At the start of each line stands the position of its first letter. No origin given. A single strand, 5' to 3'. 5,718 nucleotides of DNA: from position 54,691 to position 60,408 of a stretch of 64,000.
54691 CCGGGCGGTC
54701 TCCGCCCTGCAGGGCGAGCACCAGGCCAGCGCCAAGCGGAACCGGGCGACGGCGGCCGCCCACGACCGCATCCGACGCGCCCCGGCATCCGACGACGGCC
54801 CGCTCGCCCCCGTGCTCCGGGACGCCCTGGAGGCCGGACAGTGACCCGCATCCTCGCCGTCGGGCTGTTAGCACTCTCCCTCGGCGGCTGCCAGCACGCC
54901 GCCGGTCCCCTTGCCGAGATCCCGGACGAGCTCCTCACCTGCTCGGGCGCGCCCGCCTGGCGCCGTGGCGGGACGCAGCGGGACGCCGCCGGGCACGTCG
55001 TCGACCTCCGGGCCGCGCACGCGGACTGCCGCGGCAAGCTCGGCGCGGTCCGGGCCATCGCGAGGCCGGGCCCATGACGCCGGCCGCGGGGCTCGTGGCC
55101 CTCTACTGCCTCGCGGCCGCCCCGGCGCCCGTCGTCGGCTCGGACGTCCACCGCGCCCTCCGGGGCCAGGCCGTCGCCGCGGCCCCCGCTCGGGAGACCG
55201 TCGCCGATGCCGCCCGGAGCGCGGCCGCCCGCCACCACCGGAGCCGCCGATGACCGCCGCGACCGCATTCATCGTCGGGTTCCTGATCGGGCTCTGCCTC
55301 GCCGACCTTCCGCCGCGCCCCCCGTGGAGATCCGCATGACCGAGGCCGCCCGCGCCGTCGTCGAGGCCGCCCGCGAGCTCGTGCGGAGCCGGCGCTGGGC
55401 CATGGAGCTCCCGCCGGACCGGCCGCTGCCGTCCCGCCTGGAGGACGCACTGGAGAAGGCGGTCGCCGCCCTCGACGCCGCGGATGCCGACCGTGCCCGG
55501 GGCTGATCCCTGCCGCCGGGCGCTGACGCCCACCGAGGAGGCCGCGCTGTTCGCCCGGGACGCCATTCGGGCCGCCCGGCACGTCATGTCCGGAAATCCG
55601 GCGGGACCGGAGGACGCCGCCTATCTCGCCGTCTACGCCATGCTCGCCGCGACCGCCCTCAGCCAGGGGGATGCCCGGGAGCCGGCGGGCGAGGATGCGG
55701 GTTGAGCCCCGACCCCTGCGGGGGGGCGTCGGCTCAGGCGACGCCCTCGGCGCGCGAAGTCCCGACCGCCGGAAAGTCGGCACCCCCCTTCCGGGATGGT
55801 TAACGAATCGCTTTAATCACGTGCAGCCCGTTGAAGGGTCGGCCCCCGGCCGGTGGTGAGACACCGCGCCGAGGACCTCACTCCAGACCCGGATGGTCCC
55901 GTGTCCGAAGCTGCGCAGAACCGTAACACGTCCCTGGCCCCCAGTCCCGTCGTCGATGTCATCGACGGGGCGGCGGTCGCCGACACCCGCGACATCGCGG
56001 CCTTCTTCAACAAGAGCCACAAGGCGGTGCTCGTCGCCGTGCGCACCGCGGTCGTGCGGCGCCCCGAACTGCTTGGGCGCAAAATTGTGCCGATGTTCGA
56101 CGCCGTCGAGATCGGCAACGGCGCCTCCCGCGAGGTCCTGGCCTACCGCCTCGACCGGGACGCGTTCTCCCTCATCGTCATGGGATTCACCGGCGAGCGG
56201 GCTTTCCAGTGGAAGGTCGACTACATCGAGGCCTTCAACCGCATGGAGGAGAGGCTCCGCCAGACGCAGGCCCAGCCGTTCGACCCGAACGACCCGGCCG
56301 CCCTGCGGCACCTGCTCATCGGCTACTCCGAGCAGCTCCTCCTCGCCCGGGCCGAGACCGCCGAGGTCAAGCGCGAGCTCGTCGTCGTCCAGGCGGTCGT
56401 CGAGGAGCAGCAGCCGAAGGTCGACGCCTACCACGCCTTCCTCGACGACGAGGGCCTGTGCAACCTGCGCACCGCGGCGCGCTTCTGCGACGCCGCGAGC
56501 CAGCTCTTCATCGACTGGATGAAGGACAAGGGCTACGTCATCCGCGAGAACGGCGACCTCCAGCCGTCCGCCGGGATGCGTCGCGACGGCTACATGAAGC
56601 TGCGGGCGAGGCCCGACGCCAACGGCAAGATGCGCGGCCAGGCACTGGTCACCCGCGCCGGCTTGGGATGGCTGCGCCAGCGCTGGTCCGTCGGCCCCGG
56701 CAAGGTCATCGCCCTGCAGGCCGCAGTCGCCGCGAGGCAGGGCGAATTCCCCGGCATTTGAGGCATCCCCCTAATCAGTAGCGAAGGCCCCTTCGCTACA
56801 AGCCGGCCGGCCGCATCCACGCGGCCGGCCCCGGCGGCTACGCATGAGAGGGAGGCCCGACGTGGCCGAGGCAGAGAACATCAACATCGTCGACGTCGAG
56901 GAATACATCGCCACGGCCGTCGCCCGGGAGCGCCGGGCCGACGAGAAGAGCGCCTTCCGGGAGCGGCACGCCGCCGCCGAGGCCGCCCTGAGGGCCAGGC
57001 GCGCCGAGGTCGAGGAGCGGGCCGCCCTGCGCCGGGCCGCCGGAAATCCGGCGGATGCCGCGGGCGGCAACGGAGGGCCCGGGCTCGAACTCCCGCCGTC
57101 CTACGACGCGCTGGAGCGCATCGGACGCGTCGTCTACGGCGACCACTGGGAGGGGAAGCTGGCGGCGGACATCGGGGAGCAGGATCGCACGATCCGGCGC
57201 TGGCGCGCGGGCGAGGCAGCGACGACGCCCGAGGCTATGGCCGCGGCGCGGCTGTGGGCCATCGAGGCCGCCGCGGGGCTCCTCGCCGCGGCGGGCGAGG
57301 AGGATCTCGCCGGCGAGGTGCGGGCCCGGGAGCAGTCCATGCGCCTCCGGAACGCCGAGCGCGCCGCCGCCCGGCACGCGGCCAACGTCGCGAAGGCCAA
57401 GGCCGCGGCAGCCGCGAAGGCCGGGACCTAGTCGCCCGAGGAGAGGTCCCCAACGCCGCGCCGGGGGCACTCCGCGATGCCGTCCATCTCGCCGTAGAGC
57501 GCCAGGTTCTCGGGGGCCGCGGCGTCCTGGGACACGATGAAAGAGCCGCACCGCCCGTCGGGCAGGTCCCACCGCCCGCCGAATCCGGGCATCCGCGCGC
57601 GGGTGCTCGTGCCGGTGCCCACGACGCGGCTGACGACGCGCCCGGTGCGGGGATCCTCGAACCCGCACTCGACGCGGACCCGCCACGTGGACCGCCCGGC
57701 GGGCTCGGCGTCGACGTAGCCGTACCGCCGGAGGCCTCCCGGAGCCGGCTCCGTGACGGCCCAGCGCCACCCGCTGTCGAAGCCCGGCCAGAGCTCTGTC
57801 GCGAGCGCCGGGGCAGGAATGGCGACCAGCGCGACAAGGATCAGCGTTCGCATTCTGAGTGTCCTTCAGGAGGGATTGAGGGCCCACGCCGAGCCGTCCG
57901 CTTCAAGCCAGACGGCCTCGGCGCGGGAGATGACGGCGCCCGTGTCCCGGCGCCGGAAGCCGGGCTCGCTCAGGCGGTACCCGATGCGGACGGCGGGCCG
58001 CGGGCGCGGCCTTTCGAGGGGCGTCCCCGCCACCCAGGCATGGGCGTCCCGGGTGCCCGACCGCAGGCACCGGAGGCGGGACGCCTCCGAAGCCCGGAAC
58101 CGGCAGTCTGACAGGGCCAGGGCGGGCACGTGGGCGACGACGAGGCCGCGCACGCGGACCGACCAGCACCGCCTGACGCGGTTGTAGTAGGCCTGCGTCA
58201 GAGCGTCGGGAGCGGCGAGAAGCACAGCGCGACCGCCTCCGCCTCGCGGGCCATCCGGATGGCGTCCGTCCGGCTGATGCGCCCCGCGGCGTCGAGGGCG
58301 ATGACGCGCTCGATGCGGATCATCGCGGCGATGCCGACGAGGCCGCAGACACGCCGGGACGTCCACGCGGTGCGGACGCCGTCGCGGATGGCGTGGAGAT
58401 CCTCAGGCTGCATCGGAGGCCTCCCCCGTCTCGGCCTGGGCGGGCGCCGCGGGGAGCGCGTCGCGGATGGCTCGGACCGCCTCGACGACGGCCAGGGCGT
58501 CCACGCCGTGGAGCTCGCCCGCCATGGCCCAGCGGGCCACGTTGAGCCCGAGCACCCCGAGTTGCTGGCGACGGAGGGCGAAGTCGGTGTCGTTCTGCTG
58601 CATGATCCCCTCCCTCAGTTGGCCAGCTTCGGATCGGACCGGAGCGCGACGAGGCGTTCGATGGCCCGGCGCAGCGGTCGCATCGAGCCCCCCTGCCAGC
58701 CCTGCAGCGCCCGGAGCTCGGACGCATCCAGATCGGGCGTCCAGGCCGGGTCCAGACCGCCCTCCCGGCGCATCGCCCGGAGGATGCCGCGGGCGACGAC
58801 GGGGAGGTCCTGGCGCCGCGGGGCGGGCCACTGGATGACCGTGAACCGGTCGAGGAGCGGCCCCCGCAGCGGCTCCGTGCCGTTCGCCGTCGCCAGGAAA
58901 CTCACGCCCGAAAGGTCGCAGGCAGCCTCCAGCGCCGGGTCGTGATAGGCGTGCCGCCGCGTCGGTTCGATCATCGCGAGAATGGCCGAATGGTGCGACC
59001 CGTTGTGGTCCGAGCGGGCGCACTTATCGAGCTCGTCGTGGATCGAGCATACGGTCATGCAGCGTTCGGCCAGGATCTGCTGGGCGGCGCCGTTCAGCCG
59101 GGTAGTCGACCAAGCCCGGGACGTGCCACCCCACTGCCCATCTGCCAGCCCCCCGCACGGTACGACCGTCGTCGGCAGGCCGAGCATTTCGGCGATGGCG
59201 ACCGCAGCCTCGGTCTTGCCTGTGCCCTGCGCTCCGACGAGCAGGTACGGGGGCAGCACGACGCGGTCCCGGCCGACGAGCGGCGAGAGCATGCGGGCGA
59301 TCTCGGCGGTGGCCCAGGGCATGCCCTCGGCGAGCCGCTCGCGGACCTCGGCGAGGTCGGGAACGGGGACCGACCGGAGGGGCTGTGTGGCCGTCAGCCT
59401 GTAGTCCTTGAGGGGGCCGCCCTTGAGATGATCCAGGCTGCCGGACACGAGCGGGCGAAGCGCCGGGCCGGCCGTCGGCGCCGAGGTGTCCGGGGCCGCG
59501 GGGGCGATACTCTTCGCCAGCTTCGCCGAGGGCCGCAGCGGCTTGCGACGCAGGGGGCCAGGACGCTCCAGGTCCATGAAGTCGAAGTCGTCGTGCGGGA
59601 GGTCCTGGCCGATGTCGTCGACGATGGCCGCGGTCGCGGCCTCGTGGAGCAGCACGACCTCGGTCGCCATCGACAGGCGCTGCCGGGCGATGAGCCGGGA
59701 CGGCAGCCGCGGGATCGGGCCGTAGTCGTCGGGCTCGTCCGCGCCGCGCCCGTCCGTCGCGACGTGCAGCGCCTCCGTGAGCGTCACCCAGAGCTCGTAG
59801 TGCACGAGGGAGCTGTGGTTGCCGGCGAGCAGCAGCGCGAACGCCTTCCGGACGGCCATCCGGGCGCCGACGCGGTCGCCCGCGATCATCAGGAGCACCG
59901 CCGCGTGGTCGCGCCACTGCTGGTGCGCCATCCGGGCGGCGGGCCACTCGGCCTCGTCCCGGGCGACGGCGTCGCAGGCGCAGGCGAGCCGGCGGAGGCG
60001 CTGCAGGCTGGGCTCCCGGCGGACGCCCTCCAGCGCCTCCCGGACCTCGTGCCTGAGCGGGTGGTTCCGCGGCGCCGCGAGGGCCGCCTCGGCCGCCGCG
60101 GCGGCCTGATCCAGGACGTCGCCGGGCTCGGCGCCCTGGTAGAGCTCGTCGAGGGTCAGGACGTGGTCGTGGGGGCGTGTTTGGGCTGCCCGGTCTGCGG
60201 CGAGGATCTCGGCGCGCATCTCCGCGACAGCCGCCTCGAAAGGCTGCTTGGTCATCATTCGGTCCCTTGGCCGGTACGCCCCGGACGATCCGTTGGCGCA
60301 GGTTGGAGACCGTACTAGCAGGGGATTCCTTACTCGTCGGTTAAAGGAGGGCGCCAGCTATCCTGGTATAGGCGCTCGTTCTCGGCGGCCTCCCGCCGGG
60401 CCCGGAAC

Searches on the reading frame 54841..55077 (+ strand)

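Call 38: search_protein_families(library=pfam, proteins=[window:54841-55077:+], max_evalue=0.05)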
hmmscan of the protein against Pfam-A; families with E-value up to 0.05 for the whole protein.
window:54841-55077:+ (78 aa): 1 family
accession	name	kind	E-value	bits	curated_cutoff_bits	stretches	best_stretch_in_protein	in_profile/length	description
PF23793.1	LysC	-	0.0015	18.9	27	1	13-74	2-66/69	Rz1-like lysis system protein LysC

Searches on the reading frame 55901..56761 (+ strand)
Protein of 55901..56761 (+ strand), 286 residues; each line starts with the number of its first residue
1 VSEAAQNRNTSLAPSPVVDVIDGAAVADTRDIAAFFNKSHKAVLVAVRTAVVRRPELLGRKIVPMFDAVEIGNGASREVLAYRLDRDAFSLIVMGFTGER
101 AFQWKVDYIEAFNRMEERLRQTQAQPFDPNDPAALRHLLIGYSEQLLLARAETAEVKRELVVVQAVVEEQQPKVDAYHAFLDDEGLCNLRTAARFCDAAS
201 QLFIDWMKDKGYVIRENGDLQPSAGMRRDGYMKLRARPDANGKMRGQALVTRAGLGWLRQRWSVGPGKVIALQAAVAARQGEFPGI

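Call 38: search_protein_families(library=pfam, proteins=[window:55901-56761:+], max_evalue=0.05)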
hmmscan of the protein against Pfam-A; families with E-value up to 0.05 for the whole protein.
window:55901-56761:+ (286 aa): 2 families
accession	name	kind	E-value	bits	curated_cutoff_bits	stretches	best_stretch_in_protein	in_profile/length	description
PF09669.15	Phage_pRha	-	2.9e-18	66.7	29.9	1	28-117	2-91/91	Phage regulatory protein Rha (Phage_pRha)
PF03374.19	ANT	-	4.6e-12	46.7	25.3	1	165-262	2-105/108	Phage antirepressor protein KilAC domain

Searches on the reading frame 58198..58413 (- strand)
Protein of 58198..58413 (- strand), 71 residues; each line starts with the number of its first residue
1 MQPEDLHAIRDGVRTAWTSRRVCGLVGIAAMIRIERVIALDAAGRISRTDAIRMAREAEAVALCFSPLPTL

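Call 38: search_protein_families(library=pfam, proteins=[window:58198-58413:-], max_evalue=0.05)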
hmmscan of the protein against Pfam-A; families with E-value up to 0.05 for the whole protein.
window:58198-58413:- (71 aa): 1 family
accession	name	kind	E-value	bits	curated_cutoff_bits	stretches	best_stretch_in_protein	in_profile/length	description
PF13378.12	MR_MLE_C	-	0.04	14.1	29.4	1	35-63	44-72/219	Enolase C-terminal domain-like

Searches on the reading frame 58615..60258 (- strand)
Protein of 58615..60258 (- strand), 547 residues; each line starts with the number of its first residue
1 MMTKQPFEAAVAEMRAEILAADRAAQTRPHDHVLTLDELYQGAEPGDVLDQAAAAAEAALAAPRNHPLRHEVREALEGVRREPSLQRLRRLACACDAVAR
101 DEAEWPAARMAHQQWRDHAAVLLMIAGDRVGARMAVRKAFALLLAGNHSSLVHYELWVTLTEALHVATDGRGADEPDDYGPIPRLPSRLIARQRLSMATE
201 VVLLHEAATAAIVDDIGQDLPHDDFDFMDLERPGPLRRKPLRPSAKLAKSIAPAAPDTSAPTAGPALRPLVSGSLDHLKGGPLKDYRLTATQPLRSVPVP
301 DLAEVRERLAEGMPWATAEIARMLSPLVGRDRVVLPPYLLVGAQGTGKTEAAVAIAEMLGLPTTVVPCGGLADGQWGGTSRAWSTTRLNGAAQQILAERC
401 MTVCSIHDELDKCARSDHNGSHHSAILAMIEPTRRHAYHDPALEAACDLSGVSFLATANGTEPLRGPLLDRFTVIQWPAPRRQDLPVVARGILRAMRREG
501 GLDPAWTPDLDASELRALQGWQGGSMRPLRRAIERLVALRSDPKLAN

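Call 39: search_protein_families(library=pfam, proteins=[window:58615-60258:-], max_evalue=0.05)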
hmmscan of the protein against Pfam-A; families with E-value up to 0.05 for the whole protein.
window:58615-60258:- (547 aa): 3 families
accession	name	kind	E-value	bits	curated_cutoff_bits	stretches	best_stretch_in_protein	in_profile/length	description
PF00004.35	AAA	-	4.5e-09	37.3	21.2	1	338-475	1-126/131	ATPase family associated with various cellular activities (AAA)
PF07728.20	AAA_5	-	0.01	16.3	22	1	338-368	2-33/139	AAA domain (dynein-related subfamily)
PF01745.22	IPT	-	0.025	14.4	20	1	338-365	4-31/233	Isopentenyl transferase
